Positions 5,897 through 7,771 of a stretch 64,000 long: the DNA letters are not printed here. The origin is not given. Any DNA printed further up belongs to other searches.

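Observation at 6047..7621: NTP-transferase::APH-type kinase fusion plus a stand-alone paralogue of its transferase domain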

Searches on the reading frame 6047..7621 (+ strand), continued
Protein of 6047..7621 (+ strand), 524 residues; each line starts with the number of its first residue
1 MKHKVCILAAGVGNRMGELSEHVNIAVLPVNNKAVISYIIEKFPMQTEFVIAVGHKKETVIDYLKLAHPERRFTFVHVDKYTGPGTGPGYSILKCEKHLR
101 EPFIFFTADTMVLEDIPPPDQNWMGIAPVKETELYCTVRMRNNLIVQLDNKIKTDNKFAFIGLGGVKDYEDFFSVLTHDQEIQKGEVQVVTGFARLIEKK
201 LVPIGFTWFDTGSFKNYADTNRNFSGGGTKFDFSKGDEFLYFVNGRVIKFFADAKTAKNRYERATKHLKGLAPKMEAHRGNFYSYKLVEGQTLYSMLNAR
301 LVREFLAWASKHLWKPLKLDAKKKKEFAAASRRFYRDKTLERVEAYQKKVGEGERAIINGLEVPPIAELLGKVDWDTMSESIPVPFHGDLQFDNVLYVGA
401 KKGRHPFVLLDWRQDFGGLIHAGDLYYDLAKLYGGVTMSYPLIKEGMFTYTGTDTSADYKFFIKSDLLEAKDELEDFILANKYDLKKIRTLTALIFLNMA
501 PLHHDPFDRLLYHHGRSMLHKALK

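Call 21: find_encoding_contigs(protein=P0006, flank=8000, max_places=1)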
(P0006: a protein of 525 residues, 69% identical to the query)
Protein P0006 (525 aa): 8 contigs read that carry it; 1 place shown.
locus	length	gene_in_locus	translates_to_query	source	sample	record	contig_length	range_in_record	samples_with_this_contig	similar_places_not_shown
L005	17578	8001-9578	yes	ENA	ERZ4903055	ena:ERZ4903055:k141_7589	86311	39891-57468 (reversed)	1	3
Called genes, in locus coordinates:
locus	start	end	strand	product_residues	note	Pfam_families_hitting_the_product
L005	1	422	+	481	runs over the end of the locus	PF21722:Gly_rich_2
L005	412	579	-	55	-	-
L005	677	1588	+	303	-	PF00535:Glycos_transf_2, PF10111:Glyco_tranf_2_2, PF13641:Glyco_tranf_2_3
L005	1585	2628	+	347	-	PF13579:Glyco_trans_4_4 (faint), PF13439:Glyco_transf_4, PF20706:GT4-conflict, PF00534:Glycos_transf_1, PF13692:Glyco_trans_1_4, PF13524:Glyco_trans_1_2 (faint)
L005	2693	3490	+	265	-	PF00535:Glycos_transf_2 (weak)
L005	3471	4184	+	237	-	PF01522:Polysacc_deac_1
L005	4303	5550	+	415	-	PF13439:Glyco_transf_4, PF13477:Glyco_trans_4_2, PF13579:Glyco_trans_4_4, PF00534:Glycos_transf_1, PF13692:Glyco_trans_1_4, PF13524:Glyco_trans_1_2 (faint)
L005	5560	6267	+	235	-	-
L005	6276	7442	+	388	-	PF07883:Cupin_2 (weak)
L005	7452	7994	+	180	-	PF08282:Hydrolase_3 (weak)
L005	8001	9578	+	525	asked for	PF12804:NTP_transf_3 (weak)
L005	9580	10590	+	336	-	PF08013:GatZ_KbaZ-like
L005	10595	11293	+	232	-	PF00106:adh_short, PF01370:Epimerase, PF08659:KR, PF13561:adh_short_C2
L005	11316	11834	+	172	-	PF07883:Cupin_2 (faint)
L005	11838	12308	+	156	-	-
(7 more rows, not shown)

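Call 22: find_encoding_contigs(protein=P0056, flank=8000, max_places=1)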
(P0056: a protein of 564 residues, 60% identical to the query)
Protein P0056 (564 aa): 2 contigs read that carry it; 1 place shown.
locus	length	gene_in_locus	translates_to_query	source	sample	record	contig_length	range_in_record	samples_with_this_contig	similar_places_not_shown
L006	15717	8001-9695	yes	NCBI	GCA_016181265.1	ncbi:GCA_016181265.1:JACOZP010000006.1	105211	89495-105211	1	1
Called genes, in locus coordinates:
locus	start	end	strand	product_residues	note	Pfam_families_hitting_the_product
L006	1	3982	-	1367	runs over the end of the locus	-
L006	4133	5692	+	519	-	PF02310:B12-binding (weak), PF04055:Radical_SAM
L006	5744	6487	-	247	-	PF00485:PRK (faint)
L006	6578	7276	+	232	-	PF00483:NTP_transferase (faint), PF12804:NTP_transf_3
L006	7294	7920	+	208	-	-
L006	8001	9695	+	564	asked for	PF12804:NTP_transf_3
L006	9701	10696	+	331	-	PF01116:F_bP_aldolase (weak), PF08013:GatZ_KbaZ-like (weak)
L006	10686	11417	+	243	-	PF00106:adh_short, PF01370:Epimerase, PF08659:KR, PF23441:SDR (weak), PF13561:adh_short_C2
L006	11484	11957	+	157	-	PF01050:MannoseP_isomer (weak)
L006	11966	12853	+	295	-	-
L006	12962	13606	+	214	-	PF05724:TPMT (faint), PF03848:TehB (weak), PF13489:Methyltransf_23, PF08241:Methyltransf_11, PF08242:Methyltransf_12, PF13649:Methyltransf_25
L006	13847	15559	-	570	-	PF13231:PMT_2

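Call 23: predict_structure(alignment_id=A1)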
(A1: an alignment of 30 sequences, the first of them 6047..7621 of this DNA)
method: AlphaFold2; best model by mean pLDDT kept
length: 524 residues; sequences in the alignment: 30
mean_pLDDT: 82.9   pTM: 0.79
mean pLDDT of the five models: 82.9, 80.6, 78.1, 73.5, 73.5
residues with pLDDT >= 90: 263; 70-90: 156; 50-70: 77; < 50: 28
segments of 3 or more residues with pLDDT < 50: 13-28, 143-145, 147-150
pLDDT, mean of each block of 10 residues (from residue 1): 86 49 41 80 93 82 91 90 69 92 88 88 79 53 48 60 90 81 61 74 80 66 57 60 85 88 91 93 91 92 95 93 94 95 91 87 96 95 90 89 76 88 94 92 85 91 91 97 96 95 87 96 95
secondary structure, 60 per line:
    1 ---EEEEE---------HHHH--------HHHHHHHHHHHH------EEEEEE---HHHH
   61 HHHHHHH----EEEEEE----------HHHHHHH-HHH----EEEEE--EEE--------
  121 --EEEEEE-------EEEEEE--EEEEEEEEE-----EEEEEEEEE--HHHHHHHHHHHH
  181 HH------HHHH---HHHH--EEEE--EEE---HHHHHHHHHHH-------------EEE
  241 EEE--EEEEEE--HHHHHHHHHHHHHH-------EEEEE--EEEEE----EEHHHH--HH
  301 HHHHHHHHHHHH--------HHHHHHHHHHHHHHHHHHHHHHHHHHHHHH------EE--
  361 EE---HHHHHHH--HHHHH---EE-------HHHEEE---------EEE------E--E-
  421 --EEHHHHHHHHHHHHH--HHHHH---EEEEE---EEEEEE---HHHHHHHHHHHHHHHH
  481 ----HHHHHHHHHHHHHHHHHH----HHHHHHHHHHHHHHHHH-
elements in order: E4-8 H18-21 H30-41 E48-53 H57-67 E72-77 H88-94 E103-107 E110-112 E123-128 E136-141 E144-152 E158-166 H169-182 H189-192 H196-199 E202-205 E208-210 H214-224 E238-243 E246-251 H254-267 E275-279 E282-286 H293-296 H299-312 H321-350 H366-372 H375-379 E395-397 E407-409 H425-437 H440-444 E448-452 E456-461 H465-480 H485-502 H507-523

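Call 26: fold_search(model_id=the predicted structure, library=pdb)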
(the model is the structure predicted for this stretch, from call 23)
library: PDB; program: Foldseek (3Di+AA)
matches with E <= 10: 1097; with E <= 0.001: 312
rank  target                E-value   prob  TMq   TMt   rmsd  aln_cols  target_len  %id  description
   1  4ecm                  5.5e-11  1.00  0.36  0.71   5.2       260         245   18  2.3 Angstrom Crystal Structure of a Glucose-1-phosphate Thymidylyltransferase from Bacillus anthracis in Complex with Th (released 2012-04-04)
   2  8hhd_B                6.5e-11  1.00  0.32  0.69   5.1       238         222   16  Crystal structure of PaMurU (released 2023-11-22)
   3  3hl3_A                8.2e-11  1.00  0.36  0.71   3.5       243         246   18  2.76 Angstrom Crystal Structure of a Putative Glucose-1-Phosphate Thymidylyltransferase from Bacillus anthracis in Com (released 2009-06-09)
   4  4y7u                  8.2e-11  1.00  0.32  0.69   5.0       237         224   18  Structural analysis of MurU (released 2015-03-18)
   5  3juk_B                8.7e-11  1.00  0.34  0.63   4.9       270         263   19  The Crystal Structure of UDP-glucose pyrophosphorylase complexed with UDP-glucose (released 2010-03-31)
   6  4y7t                  1.0e-10  1.00  0.32  0.68   4.6       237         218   16  Structural analysis of MurU (released 2015-03-18)
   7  3juk_D                1.4e-10  1.00  0.34  0.64   4.9       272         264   19  The Crystal Structure of UDP-glucose pyrophosphorylase complexed with UDP-glucose (released 2010-03-31)
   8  3juj_A                1.6e-10  1.00  0.35  0.64   4.8       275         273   19  The crystal structure of apo- UDP-glucose pyrophosphorylase (released 2010-03-31)
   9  3juk_C                2.1e-10  1.00  0.33  0.60   6.3       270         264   19  The Crystal Structure of UDP-glucose pyrophosphorylase complexed with UDP-glucose (released 2010-03-31)
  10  4y7v                  2.5e-10  1.00  0.32  0.70   4.9       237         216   17  Structural analysis of MurU (released 2015-03-18)
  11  7o2n_B                3.0e-10  1.00  0.32  0.54   6.3       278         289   17  Crystal structure of B. subtilis UGPase YngB (released 2021-04-14)
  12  5j49_A                3.8e-10  1.00  0.35  0.58   4.5       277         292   18  Crystal structure of UDP-glucose pyrophosporylase / UTP-glucose-1-phosphate uridylyltransferase from Burkholderia xeno (released 2016-05-04)
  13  5ids_C                3.8e-10  1.00  0.35  0.59   4.4       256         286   15  Crystal Structure of a Glucose-1-phosphate Thymidylyltransferase from Burkholderia vietnamiensis (released 2016-03-09)
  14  3pkp_B                4.4e-10  1.00  0.34  0.58   4.3       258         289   15  Q83S Variant of S. Enterica RmlA with dATP (released 2011-01-12)
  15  5z0a_A                4.7e-10  1.00  0.33  0.43   3.9       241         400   18  ST0452(Y97N)-GlcNAc binding form (released 2018-10-31)
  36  3juk_A                1.8e-09  1.00  0.34  0.61   5.2       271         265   18  The Crystal Structure of UDP-glucose pyrophosphorylase complexed with UDP-glucose (released 2010-03-31)
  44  8hhd_A                2.2e-09  1.00  0.32  0.69   5.3       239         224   16  Crystal structure of PaMurU (released 2023-11-22)
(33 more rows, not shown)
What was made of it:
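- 6047..6721 (+): Nucleotidyltransferase domain of the fusion (aa 1-225). RmlA/MurU/GalU fold. Arg15, Asp109, Lys151 and Asp210 are present, but the signature Lys is Ile25. Foldseek top hits are RmlA 4ecm, MurU 8hhd/4y7u and GalU 3juk, E ~1e-10 (call 26).
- On RmlA/GalU/MurU-type sugar-1-phosphate nucleotidyltransferases: Foldseek E ~1e-10 to RmlA, MurU and GalU (call 26).
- Closest known: AmgK / MurU. Same: MurU is among the best structural neighbours of the N-terminal domain (call 26).
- Tried and rejected: Foldseek with the full-length model was swamped by transferase hits in the 50 matches listed (call 26).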

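Call 27: search_protein_families(library=pfam, alignment_id=A1, max_evalue=1)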
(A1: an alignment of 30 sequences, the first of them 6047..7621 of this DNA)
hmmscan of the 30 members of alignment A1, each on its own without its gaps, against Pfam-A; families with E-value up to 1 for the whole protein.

A. member 1, window:6047-7621:+ (524 aa): 3 families
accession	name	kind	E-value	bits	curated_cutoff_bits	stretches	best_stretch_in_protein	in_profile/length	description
PF12804.13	NTP_transf_3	-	2.9e-07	31.3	27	1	6-111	2-97/160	MobA-like NTP transferase domain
PF01636.29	APH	-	0.006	16.8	23.2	1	281-433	71-210/239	Phosphotransferase enzyme family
PF00483.29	NTP_transferase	-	0.0088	16.1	21.2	1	6-48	3-48/245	Nucleotidyl transferase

B. families by the number of members that match (of 30 scanned): 19 families
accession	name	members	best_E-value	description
PF00483.29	NTP_transferase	29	2.3e-08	Nucleotidyl transferase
PF12804.13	NTP_transf_3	28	4.8e-10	MobA-like NTP transferase domain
PF01636.29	APH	28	1.9e-06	Phosphotransferase enzyme family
PF19974.5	TCAD9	21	0.00072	Ternary complex associated domain 9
PF01128.25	IspD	11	0.0089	2-C-methyl-D-erythritol 4-phosphate cytidylyltransferase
PF02958.26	EcKL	10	0.0041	Ecdysteroid kinase-like family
PF07430.17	PP1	8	2.6e-05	Phloem filament protein PP1 cystatin-like domain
PF10798.13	YmgB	5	0.014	Biofilm development protein YmgB/AriR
PF16775.10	ZoocinA_TRD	4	0.049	Target recognition domain of lytic exoenzyme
PF03930.20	Flp_N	2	0.0041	Recombinase Flp protein N-terminus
PF06518.16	DUF1104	1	0.066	Protein of unknown function (DUF1104)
PF00606.23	Glycoprotein_B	1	0.083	Herpesvirus Glycoprotein B ectodomain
PF19244.4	Poly_A_pol_cat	1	0.14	Poly(A) polymerase catalytic subunit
PF15617.12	C-C_Bond_Lyase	1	0.15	C-C_Bond_Lyase of the TIM-Barrel fold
PF18828.6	LPD15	1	0.16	Large polyvalent-protein-associated domain 15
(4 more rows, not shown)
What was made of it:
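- Checked: Pfam APH is weak for this one sequence (E 0.006, below cut-off) but matches 28 of 30 family members (best 1.9e-6) (call 27).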

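Call 38: find_related_loci(query=A1, collection=genome_contigs, flank=10000)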
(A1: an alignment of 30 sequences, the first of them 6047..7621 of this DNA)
Query A1 (524 aa) in genome_contigs; peptide patterns used: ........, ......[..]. (x = any residue, [..] = any of these).
155 stretches matched a pattern; 117 encode a relative of the query (tblastn E <= 1e-3); the best 80 are kept; 80 distinct loci.
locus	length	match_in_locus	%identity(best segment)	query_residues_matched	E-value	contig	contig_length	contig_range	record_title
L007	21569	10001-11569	81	1-523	0e+0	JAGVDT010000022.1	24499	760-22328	MAG: Candidatus Paceibacterota bacterium isolate WC_15 c_000000080512, whole genome shotgun sequence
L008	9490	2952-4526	62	1-523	0e+0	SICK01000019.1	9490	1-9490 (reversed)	MAG: Candidatus Kaiserbacteria bacterium isolate Baikal-deep-G203 BACOMB-C34660, whole genome shotgun sequence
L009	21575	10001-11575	62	2-524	0e+0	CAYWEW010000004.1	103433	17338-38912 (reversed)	MAG TPA_asm: uncultured Candidatus Saccharibacteria bacterium isolate SRP219642_co7_139 genome assembly, contig: NODE_21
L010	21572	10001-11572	61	1-523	0e+0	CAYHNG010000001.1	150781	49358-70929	MAG TPA_asm: uncultured Pseudomonadales bacterium isolate ERP119705_co13_615 genome assembly, contig: NODE_98_length_150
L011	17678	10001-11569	60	3-524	0e+0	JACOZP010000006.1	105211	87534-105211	MAG: Candidatus Woesearchaeota archaeon isolate NC_groundwater_208_Ag_S-0.1um_42_19 S4_GD2017_2_S1_scaffold_71, whole ge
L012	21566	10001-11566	61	3-523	0e+0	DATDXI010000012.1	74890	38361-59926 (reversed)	MAG TPA_asm: Candidatus Nanoarchaeia archaeon isolate SMAG_U8134 k141_1887140, whole genome shotgun sequence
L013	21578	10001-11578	61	1-524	0e+0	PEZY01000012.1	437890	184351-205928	MAG: Candidatus Buchananbacteria bacterium CG10_big_fil_rev_8_21_14_0_10_33_19 CG10_8_21_14_0.10_scaffold_3_c, whole gen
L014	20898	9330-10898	62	3-524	0e+0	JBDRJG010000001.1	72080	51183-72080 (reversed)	MAG: Candidatus Iainarchaeum archaeon isolate MEGAHIT-group-1.632 k141_11476791, whole genome shotgun sequence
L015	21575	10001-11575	61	1-523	0e+0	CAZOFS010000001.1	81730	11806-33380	MAG TPA_asm: uncultured Bdellovibrionales bacterium isolate SRP342105_co1_261 genome assembly, contig: NODE_363_length_8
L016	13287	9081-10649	63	3-524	0e+0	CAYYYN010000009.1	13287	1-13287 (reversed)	MAG TPA_asm: uncultured Candidatus Saccharibacteria bacterium isolate binchicken_co227_228 genome assembly, contig: NODE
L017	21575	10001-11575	61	1-523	0e+0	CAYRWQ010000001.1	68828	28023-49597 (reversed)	MAG TPA_asm: uncultured Bdellovibrionales bacterium isolate binchicken_co128_176 genome assembly, contig: NODE_235_lengt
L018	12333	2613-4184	61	2-523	0e+0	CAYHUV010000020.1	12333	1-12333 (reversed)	MAG TPA_asm: Candidatus Woesearchaeota archaeon isolate ERP119705_co15_602 genome assembly, contig: NODE_5934_length_123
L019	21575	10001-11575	59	1-524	0e+0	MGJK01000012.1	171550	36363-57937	MAG: Candidatus Yanofskybacteria bacterium RIFCSPHIGHO2_01_FULL_44_24 rifcsphigho2_01_scaffold_322, whole genome shotgun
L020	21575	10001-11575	60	1-524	0e+0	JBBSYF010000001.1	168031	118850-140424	MAG: Nanoarchaeota archaeon isolate H52-bin004_1 H52_bin004_1_000000000001, whole genome shotgun sequence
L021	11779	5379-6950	61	1-521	0e+0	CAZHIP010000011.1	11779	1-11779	MAG TPA_asm: uncultured Gammaproteobacteria bacterium isolate SRP302895_co1_352 genome assembly, contig: NODE_10745_leng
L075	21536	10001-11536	42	5-521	7e-123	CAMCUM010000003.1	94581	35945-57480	MAG: Legionella sp. 2055-AUS-E isolate MH-21oct19-231 genome assembly, contig: MH-21oct19-C290, whole genome shotgun seq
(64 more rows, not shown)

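Call 60: list_cluster_members(proteins=[window:6047-7621:+, window:10739-11458:+, window:7624-8631:+, window:9341-9811:+, window:5502-6044:+])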
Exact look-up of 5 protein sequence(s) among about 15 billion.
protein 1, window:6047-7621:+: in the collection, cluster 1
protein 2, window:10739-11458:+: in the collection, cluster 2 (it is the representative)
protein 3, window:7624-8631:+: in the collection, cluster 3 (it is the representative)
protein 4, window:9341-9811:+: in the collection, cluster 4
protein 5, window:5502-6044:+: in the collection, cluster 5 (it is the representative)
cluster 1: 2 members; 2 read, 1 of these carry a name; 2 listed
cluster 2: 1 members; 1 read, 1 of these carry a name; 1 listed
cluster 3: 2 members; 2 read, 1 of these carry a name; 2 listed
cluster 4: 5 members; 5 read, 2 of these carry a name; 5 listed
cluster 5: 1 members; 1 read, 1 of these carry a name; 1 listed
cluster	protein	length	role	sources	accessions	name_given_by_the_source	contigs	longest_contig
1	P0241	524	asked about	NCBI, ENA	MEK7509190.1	MAG: NTP transferase domain-containing protein [Patescibacteria group bacterium]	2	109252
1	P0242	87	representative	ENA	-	-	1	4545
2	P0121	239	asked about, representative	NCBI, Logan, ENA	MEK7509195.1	MAG: hypothetical protein AAB605_00605 [Patescibacteria group bacterium]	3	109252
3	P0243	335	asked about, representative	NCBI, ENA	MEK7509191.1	MAG: hypothetical protein AAB605_00585 [Patescibacteria group bacterium]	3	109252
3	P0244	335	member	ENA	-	-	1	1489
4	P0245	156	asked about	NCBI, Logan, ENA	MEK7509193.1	MAG: cupin [Patescibacteria group bacterium]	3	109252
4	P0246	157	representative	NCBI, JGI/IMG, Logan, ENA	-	-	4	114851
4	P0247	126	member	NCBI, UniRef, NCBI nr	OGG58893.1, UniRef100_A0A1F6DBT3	hypothetical protein A2765_00525 [Candidatus Kaiserbacteria bacterium ... | Mannose-6-phosphate isomerase type II C-terminal domain-containing protein n=1 ... | MAG: hypothetical protein A2765_00525 [Candidatus Kaiserbacteria bacterium ...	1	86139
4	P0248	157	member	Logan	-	-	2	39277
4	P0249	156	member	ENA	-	-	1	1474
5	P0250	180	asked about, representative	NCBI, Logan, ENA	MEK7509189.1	MAG: HAD hydrolase family protein [Patescibacteria group bacterium]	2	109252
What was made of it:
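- Checked: Both proteins are in NCBI as MEK7509190 ('NTP transferase domain-containing protein') and MEK7509195 ('hypothetical protein') of a Patescibacteria MAG (call 60).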
